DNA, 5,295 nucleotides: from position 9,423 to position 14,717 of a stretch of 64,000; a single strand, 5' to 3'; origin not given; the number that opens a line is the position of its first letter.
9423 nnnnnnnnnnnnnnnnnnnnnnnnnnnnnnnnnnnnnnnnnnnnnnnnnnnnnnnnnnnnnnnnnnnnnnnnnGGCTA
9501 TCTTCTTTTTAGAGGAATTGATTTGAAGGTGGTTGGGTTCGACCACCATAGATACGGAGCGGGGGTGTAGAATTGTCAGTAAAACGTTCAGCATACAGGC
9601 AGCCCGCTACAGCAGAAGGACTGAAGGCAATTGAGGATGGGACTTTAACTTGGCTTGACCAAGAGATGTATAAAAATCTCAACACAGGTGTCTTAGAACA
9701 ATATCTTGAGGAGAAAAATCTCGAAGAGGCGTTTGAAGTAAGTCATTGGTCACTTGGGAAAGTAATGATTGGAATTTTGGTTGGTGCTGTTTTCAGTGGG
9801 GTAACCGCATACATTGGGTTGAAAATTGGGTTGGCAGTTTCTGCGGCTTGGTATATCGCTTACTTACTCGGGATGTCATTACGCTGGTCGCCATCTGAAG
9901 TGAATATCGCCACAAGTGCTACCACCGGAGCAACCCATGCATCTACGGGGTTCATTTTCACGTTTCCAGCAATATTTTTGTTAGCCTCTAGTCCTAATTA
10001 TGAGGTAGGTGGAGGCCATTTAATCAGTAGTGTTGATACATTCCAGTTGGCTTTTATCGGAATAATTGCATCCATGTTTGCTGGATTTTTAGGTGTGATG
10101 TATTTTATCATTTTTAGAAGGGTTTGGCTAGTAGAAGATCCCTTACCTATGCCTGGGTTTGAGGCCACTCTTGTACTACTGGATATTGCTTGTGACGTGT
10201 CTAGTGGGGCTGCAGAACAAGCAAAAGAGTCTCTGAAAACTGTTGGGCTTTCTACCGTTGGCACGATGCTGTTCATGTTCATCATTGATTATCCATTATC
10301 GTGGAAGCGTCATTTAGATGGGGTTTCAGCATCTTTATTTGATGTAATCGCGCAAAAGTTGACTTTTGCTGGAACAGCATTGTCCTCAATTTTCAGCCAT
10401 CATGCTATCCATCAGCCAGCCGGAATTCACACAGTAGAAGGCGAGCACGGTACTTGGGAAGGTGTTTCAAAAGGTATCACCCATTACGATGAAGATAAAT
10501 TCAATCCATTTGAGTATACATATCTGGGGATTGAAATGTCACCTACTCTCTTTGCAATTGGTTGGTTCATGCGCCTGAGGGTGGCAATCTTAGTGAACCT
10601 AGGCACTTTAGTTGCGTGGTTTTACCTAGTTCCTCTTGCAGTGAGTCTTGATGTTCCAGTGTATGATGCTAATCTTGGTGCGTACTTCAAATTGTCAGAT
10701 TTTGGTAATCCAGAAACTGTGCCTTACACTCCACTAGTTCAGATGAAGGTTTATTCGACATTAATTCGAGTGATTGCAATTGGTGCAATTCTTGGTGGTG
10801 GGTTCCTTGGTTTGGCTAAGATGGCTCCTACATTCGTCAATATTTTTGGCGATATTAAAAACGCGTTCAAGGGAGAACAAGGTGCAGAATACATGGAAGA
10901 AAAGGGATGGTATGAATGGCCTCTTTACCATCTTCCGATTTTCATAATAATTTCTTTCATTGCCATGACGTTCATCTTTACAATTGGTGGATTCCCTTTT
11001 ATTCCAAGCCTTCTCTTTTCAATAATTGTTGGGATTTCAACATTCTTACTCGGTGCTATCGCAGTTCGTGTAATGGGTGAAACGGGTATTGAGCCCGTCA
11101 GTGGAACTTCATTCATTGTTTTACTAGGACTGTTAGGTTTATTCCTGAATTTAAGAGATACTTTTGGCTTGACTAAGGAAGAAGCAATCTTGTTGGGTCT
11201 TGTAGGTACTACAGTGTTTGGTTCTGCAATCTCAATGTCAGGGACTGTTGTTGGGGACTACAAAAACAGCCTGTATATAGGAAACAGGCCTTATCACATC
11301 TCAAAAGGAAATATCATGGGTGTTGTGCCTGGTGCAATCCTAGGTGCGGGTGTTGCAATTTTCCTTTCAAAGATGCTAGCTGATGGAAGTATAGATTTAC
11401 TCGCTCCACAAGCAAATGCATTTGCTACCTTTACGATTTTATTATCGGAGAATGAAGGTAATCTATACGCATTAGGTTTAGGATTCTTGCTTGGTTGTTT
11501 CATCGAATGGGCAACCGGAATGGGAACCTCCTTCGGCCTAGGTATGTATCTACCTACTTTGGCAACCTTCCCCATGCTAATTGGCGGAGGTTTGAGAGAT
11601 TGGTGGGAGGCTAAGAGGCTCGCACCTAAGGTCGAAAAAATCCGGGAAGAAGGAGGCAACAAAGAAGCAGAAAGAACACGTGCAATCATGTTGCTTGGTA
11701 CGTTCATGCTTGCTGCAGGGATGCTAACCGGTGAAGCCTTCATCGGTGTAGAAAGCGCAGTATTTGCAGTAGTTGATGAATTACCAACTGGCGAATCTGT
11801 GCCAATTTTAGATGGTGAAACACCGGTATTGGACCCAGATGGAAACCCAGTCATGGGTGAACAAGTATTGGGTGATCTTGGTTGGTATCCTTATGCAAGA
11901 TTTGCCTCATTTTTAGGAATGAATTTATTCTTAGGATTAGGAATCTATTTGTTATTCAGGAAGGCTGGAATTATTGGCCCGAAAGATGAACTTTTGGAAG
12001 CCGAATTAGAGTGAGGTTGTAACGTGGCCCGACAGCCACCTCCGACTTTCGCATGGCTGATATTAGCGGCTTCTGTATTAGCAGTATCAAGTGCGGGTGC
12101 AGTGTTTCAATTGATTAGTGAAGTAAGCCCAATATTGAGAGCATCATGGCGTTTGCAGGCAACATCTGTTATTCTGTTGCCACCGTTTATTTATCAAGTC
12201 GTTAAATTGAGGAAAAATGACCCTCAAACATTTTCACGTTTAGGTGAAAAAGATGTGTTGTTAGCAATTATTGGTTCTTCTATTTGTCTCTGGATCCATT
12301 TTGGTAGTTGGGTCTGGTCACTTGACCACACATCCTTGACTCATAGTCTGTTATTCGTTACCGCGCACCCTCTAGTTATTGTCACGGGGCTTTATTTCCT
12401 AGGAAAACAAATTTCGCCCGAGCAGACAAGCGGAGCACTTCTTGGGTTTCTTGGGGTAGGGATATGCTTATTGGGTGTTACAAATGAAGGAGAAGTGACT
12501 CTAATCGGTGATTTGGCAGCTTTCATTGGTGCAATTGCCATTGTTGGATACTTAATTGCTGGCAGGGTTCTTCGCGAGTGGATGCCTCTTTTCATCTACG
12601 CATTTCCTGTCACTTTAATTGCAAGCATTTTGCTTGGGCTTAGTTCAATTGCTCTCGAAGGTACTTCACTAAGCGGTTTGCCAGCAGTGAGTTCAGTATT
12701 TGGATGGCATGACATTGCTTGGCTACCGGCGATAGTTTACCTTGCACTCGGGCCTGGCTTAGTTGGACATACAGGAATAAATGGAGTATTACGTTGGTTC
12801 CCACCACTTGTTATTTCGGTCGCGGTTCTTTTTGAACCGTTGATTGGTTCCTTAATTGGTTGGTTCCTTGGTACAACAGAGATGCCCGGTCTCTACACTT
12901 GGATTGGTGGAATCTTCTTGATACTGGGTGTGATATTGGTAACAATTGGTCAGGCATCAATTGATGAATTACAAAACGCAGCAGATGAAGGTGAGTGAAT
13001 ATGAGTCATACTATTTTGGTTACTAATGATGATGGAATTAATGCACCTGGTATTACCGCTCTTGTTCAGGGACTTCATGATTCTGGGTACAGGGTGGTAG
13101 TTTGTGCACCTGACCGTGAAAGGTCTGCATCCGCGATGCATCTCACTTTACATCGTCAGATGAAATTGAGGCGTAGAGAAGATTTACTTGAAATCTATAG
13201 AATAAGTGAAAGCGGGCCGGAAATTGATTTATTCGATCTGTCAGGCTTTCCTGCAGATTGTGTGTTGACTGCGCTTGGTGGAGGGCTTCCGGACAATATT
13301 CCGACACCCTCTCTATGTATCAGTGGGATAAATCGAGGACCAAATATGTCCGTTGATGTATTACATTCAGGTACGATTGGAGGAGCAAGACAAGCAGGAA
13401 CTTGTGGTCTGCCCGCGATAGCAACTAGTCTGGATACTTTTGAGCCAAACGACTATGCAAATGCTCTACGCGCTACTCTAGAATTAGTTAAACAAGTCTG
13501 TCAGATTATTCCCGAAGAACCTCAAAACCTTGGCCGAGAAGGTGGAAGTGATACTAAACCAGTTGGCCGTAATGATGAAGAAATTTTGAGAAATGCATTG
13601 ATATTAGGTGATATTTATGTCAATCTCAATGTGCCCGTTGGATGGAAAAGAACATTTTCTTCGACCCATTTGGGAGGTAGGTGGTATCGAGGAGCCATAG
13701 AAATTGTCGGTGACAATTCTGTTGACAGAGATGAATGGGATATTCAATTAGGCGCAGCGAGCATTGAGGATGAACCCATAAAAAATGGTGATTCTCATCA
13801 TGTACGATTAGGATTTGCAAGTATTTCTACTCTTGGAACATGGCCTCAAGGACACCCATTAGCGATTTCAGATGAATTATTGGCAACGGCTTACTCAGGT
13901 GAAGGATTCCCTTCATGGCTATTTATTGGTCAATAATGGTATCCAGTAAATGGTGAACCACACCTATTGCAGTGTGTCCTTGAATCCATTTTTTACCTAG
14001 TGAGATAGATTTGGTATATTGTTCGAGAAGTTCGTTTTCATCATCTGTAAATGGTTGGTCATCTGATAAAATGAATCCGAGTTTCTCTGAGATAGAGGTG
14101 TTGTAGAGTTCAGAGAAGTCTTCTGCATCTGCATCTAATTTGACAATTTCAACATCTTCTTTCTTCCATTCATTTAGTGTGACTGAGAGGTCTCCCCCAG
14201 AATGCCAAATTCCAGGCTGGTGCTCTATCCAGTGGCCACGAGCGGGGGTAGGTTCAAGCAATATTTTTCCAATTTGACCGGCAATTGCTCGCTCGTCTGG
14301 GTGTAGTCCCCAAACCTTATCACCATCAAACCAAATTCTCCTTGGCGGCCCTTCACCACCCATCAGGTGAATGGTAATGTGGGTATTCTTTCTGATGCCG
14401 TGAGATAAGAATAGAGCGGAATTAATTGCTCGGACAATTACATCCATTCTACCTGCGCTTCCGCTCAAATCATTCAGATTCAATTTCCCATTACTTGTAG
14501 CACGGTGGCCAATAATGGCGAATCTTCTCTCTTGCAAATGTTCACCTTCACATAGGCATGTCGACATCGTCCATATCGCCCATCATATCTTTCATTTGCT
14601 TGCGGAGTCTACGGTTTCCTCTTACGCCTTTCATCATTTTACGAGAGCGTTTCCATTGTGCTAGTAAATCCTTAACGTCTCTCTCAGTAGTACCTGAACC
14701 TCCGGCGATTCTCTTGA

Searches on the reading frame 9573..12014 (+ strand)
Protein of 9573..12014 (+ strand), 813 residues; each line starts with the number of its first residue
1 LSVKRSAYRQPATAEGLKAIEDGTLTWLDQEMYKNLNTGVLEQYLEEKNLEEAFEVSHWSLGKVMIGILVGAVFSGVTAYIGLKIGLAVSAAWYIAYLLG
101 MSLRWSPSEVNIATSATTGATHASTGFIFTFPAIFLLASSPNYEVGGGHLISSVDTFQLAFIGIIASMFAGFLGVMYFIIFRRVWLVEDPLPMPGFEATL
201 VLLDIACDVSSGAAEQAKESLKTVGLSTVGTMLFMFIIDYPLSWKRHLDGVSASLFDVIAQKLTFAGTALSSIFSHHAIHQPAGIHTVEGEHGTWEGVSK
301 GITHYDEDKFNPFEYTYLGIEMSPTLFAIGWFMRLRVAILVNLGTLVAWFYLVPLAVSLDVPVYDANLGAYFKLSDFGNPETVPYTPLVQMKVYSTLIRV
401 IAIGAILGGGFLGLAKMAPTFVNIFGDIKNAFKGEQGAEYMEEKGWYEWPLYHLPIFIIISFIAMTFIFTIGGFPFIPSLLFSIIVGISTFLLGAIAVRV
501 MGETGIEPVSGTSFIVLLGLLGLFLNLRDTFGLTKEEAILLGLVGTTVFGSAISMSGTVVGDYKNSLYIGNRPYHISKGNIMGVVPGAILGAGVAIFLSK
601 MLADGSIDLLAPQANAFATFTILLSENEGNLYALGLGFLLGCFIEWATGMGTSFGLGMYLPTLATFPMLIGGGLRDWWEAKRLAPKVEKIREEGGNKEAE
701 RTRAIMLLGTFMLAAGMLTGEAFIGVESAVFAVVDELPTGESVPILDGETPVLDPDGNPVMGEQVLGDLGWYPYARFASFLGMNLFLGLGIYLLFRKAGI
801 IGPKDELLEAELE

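Call 53: search_protein_families(library=pfam, proteins=[window:9573-12014:+], max_evalue=0.0001)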
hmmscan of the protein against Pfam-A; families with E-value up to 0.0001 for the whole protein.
window:9573-12014:+ (813 aa): 1 family
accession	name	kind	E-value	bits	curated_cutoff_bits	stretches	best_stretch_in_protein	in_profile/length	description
PF03169.20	OPT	-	9.7e-34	117.4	25.8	2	318-731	215-622/623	OPT oligopeptide transporter protein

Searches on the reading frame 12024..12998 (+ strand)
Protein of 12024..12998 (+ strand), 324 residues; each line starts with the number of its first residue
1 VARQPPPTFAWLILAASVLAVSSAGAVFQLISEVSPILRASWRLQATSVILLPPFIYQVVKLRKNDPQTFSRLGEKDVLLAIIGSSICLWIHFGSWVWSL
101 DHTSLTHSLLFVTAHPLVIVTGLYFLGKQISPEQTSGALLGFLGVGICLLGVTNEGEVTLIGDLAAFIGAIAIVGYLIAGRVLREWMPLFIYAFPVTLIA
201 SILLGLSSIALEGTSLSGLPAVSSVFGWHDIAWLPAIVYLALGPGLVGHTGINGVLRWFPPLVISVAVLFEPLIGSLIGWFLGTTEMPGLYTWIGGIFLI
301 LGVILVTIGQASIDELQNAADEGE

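Call 86: search_protein_families(library=pfam, proteins=[window:12024-12998:+], max_evalue=0.00001)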
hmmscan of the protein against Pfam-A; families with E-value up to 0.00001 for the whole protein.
window:12024-12998:+ (324 aa): 1 family
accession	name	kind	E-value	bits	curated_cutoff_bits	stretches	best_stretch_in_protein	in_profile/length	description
PF00892.27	EamA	-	2.4e-14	54.2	28.2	1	12-147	6-132/135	EamA-like transporter family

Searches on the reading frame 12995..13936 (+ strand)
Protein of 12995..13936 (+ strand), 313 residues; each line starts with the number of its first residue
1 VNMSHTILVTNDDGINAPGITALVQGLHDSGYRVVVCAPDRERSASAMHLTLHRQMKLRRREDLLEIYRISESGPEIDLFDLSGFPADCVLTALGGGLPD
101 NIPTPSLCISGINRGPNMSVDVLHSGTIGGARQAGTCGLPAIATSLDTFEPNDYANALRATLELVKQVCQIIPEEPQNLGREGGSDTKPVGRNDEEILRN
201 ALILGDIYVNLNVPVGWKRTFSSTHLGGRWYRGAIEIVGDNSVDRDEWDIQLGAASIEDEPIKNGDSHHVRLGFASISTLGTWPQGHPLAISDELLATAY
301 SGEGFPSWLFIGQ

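Call 86: search_protein_families(library=pfam, proteins=[window:12995-13936:+], max_evalue=0.00001)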
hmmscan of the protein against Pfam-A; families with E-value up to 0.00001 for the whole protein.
window:12995-13936:+ (313 aa): 1 family
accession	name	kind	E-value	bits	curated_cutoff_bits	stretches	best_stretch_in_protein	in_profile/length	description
PF01975.23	SurE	-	1.5e-44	152.5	22.1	1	7-215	1-168/189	Survival protein SurE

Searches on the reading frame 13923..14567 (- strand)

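Call 86: search_protein_families(library=pfam, proteins=[window:13923-14567:-], max_evalue=0.00001)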
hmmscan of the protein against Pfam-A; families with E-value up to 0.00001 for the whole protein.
window:13923-14567:- (214 aa): 1 family
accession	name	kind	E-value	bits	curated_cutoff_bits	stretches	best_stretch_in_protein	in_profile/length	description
PF04013.17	Methyltrn_RNA_2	-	6.9e-33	114.5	25.5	1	14-210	2-195/198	Putative SAM-dependent RNA methyltransferase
